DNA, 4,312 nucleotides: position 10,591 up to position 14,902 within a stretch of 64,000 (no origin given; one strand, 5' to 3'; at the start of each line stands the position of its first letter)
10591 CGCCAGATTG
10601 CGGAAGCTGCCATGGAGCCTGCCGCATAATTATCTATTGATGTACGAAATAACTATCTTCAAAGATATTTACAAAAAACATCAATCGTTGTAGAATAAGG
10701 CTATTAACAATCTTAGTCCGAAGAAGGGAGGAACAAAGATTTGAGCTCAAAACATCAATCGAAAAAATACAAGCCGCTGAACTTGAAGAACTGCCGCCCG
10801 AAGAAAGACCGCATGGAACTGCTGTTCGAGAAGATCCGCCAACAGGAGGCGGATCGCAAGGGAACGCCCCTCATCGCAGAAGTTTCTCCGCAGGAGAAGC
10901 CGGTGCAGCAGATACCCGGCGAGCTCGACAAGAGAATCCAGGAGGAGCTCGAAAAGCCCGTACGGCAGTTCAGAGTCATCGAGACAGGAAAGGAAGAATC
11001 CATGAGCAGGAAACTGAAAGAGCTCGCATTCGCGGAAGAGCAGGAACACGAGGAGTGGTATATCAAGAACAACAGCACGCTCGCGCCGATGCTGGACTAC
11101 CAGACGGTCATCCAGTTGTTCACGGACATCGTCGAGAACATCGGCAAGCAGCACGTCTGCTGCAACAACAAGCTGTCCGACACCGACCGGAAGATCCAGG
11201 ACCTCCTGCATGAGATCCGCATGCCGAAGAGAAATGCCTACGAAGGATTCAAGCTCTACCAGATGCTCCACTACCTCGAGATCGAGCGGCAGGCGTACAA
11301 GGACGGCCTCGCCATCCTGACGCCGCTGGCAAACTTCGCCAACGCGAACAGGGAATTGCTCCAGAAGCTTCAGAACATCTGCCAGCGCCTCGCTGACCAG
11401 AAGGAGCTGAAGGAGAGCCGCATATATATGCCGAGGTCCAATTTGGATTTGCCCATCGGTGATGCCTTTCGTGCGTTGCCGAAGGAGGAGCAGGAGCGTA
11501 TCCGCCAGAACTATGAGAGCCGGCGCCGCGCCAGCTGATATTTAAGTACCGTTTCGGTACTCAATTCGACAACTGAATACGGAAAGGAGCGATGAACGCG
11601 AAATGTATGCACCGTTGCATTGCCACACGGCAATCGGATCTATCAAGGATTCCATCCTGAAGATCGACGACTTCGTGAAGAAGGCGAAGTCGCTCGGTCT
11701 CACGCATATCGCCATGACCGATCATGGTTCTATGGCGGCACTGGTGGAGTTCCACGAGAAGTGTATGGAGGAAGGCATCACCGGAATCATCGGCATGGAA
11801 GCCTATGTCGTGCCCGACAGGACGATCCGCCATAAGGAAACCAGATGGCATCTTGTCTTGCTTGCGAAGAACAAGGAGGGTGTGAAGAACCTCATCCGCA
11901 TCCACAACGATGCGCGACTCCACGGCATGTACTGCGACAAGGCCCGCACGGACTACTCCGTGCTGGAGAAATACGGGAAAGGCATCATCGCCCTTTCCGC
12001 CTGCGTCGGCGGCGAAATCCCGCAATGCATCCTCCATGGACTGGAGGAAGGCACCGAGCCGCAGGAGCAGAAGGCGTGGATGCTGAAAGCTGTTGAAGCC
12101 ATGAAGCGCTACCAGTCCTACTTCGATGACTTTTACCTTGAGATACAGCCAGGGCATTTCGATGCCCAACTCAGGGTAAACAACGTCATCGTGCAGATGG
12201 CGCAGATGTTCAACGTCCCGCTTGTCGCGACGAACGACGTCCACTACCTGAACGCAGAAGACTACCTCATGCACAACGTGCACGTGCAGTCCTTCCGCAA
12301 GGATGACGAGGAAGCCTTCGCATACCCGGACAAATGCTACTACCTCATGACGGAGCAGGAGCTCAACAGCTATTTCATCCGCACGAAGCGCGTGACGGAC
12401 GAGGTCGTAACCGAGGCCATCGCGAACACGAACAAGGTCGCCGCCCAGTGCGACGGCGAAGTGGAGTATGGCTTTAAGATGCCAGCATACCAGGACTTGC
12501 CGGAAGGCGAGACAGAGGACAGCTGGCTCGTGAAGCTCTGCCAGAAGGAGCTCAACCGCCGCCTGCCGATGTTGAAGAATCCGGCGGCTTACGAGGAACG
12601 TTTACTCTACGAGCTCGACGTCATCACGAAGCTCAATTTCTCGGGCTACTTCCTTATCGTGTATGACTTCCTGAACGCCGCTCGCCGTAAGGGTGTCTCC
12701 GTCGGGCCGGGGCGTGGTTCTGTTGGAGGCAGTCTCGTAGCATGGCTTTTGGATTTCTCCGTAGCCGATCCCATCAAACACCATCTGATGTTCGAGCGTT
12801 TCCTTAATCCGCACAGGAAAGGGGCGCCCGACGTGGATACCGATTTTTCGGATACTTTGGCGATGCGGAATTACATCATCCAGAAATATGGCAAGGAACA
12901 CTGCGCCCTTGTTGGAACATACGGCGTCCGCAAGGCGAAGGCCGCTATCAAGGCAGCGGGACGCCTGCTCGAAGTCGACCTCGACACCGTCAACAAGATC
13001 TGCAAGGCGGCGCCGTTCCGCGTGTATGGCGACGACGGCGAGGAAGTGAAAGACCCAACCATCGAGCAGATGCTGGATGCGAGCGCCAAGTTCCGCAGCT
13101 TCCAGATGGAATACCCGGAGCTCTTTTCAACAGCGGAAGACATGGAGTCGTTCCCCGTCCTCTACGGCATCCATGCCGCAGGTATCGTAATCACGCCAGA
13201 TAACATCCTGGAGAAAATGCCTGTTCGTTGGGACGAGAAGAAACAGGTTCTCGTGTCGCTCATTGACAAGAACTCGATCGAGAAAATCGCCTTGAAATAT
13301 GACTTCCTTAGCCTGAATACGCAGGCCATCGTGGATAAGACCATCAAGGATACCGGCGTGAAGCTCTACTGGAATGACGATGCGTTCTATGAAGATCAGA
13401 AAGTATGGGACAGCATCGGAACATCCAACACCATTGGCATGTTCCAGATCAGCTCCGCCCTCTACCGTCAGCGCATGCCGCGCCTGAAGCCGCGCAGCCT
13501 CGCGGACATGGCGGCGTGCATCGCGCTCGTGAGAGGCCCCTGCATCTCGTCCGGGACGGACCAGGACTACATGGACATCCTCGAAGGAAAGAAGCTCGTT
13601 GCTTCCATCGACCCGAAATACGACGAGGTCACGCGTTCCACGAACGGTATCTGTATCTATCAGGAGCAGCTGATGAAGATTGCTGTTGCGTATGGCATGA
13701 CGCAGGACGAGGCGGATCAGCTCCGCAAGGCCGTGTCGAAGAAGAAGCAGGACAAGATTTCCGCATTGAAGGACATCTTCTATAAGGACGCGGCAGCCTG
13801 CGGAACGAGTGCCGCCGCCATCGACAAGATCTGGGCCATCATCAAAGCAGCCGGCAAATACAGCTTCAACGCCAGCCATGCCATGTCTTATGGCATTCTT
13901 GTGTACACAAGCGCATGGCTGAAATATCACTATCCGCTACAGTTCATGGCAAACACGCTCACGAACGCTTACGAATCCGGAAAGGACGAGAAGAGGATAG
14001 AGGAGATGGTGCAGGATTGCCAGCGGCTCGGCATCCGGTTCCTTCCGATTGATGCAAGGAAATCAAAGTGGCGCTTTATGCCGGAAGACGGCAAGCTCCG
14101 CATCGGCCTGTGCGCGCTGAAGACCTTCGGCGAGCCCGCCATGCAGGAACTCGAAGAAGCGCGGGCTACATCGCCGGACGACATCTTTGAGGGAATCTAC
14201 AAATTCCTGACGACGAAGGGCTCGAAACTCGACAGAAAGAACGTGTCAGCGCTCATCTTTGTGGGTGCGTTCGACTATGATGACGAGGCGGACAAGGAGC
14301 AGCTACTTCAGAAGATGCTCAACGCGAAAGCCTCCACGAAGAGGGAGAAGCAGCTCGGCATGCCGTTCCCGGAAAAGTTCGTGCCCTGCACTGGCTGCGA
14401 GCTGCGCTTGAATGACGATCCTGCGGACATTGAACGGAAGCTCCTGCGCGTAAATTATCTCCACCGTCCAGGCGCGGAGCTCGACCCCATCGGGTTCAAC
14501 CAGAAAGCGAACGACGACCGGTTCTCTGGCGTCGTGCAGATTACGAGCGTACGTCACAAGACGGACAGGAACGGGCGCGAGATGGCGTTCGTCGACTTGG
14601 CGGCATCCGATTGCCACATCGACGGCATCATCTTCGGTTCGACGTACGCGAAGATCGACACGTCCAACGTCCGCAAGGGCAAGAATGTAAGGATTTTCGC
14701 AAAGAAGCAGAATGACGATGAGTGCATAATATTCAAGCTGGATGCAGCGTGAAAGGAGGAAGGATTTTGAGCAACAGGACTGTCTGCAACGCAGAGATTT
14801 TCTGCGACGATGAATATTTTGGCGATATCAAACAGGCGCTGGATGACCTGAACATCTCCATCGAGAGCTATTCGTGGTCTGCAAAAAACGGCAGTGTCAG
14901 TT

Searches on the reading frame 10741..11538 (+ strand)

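Call 86: search_protein_families(library=phrogs, proteins=[window:10741-11538:+], max_evalue=0.00001)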
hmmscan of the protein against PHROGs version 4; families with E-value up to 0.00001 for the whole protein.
window:10741-11538:+ (265 aa): 2 families
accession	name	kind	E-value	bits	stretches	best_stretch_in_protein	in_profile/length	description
phrog_32601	-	unknown function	1.5e-07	32.5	1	142-232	50-141/184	-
phrog_2717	-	unknown function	1.7e-07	32.2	1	124-234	66-176/193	-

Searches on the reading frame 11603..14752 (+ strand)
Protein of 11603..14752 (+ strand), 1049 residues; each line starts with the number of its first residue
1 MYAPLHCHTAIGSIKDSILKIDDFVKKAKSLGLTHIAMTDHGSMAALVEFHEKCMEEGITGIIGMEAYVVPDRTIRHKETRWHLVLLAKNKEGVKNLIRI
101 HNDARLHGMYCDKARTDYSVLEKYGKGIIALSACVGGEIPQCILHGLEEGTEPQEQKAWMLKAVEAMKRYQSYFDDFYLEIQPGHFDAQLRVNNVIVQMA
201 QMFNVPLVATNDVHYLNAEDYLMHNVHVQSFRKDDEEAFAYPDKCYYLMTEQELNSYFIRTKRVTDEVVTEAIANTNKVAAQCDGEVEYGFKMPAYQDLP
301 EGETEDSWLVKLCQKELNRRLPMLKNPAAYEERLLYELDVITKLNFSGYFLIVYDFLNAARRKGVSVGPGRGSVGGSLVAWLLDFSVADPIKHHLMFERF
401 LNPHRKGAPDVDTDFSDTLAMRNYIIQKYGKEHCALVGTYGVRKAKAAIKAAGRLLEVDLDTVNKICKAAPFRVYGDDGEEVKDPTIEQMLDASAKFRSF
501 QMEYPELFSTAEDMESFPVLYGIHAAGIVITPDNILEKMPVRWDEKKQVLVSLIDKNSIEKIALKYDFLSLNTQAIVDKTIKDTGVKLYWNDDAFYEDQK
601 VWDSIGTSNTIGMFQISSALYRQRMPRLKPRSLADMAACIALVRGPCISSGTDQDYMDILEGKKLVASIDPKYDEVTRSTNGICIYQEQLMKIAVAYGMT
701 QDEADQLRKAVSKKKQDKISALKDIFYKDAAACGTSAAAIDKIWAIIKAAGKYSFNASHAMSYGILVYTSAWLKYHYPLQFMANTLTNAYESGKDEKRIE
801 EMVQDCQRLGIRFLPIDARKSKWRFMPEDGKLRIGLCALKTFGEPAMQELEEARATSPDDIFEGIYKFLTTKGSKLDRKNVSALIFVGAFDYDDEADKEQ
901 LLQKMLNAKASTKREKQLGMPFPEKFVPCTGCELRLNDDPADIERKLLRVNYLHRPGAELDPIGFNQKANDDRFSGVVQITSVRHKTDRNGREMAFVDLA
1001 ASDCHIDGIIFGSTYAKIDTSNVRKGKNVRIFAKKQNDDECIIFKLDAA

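Call 86: search_protein_families(library=phrogs, proteins=[window:11603-14752:+], max_evalue=0.00001)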
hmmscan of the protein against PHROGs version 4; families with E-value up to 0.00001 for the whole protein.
window:11603-14752:+ (1049 aa): 7 families
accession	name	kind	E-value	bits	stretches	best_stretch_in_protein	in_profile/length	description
phrog_405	-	DNA, RNA and nucleotide metabolism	1e-255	852.6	1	2-1029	44-1067/1190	DNA polymerase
phrog_11165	-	DNA, RNA and nucleotide metabolism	2.2e-89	301.5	1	308-856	18-577/782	DNA polymerase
phrog_7513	-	unknown function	7.5e-78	263.4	2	2-287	11-303/461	-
phrog_12219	-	DNA, RNA and nucleotide metabolism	1.5e-58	199.8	1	410-902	3-531/823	DNA polymerase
phrog_21652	-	DNA, RNA and nucleotide metabolism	6.1e-44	151.4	1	349-735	12-433/476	DNA polymerase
phrog_13169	-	DNA, RNA and nucleotide metabolism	3.4e-38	132.7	1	13-405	13-413/463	DNA polymerase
phrog_4335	-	unknown function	5.8e-12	46.5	1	736-825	14-99/421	-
